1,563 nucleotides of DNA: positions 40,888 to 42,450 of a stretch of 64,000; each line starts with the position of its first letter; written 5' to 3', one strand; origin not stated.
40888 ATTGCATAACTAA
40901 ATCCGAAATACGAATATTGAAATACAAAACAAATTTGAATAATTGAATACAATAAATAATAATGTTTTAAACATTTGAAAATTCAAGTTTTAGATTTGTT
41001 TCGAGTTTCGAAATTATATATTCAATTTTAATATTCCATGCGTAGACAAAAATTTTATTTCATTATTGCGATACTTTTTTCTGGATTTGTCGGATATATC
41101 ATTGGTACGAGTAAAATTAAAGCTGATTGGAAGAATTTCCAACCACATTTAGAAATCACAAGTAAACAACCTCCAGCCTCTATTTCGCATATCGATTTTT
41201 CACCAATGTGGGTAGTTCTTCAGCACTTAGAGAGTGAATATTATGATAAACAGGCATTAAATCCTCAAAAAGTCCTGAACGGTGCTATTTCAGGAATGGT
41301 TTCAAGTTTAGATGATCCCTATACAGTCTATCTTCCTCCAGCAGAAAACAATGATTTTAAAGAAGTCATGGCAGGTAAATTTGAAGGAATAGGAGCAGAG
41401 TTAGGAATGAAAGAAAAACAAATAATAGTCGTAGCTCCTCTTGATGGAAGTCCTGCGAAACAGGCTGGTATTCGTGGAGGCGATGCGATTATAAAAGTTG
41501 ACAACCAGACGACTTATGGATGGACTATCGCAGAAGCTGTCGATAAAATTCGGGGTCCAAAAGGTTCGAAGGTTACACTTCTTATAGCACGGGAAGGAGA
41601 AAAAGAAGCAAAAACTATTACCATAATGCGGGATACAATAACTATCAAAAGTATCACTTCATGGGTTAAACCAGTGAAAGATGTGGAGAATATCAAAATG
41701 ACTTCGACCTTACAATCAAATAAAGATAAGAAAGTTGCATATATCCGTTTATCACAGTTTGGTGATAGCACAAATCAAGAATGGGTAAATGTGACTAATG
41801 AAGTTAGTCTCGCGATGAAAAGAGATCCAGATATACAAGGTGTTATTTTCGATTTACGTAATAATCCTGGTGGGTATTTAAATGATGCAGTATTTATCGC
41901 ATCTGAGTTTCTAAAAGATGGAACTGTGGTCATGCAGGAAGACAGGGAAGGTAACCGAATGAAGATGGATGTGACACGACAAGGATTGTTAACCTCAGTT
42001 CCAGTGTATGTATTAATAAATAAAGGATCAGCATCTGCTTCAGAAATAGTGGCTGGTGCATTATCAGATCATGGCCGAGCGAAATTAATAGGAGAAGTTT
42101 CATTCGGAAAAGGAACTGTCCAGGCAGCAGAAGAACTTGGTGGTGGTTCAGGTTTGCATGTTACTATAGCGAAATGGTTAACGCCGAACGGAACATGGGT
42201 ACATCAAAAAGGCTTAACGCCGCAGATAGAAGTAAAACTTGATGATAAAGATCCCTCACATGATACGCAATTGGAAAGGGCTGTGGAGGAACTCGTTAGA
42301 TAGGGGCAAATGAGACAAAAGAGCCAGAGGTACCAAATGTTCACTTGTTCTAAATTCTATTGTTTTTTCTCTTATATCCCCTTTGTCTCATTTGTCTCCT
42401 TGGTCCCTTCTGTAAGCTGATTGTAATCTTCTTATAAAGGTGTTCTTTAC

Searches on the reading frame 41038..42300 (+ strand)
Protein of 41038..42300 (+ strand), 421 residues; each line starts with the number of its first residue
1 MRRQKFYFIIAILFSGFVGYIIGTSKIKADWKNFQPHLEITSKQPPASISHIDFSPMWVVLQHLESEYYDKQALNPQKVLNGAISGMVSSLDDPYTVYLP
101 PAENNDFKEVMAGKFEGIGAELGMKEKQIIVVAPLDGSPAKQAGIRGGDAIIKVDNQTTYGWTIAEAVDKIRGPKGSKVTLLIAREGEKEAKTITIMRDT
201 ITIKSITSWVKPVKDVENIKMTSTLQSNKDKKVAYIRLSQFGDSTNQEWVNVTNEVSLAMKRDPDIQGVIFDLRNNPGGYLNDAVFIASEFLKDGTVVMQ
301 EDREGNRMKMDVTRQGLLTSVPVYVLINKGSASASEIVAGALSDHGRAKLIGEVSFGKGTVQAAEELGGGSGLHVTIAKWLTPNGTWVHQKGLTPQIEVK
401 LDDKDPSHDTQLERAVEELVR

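Call 53: search_protein_families(library=ncbifam, proteins=[window:41038-42300:+], max_evalue=1e-10)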
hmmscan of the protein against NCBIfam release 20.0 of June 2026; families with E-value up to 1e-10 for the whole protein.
window:41038-42300:+ (421 aa): 11 families
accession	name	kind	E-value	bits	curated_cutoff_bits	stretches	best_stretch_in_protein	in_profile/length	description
TIGR00225.1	prc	subfamily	5.4e-99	331.4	218.6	1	67-405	3-320/335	C-terminal processing peptidase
NF052377.1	lmo1851_S41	exception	1.5e-97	327.2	725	1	50-403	43-371/468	lmo1851 family serine protease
NF045588.1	Cterm_S41_CtpA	exception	1.6e-80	270.9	625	1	71-404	66-381/401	carboxyl-terminal processing protease CtpA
NF045590.1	Cterm_S41_CtpC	exception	8.1e-80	268.6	665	1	63-406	64-385/418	carboxyl-terminal processing protease CtpC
TIGR03900.1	prc_long_Delta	hypoth_equivalog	8.8e-79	265.6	660.95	1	79-399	104-404/973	MXAN_5808 family serine peptidase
NF045589.1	Cterm_S41_CtpB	exception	4.2e-76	256.3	633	1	82-405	83-386/416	carboxyl-terminal processing protease CtpB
NF045591.1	Cterm_S41_CtpZ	exception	2.4e-67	227.4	525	1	82-407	77-380/403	carboxyl-terminal processing protease CtpZ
NF051464.1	tail_spec_CT441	exception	3.5e-51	174.7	700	1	77-399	209-525/645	tail-specific protease Tsp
NF008388.1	PRK11186.1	exception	3.9e-47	161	825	1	93-398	223-525/663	carboxy terminal-processing peptidase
NF058627.1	S41_Gfo1087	equivalog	9.8e-13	47.8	455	0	131-359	137-367/489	GFO_1087 family putative carboxy terminal peptidase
NF033424.1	chlamy_CPAF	equivalog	6.9e-11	41.4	250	0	322-409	458-548/564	protease-like activity factor CPAF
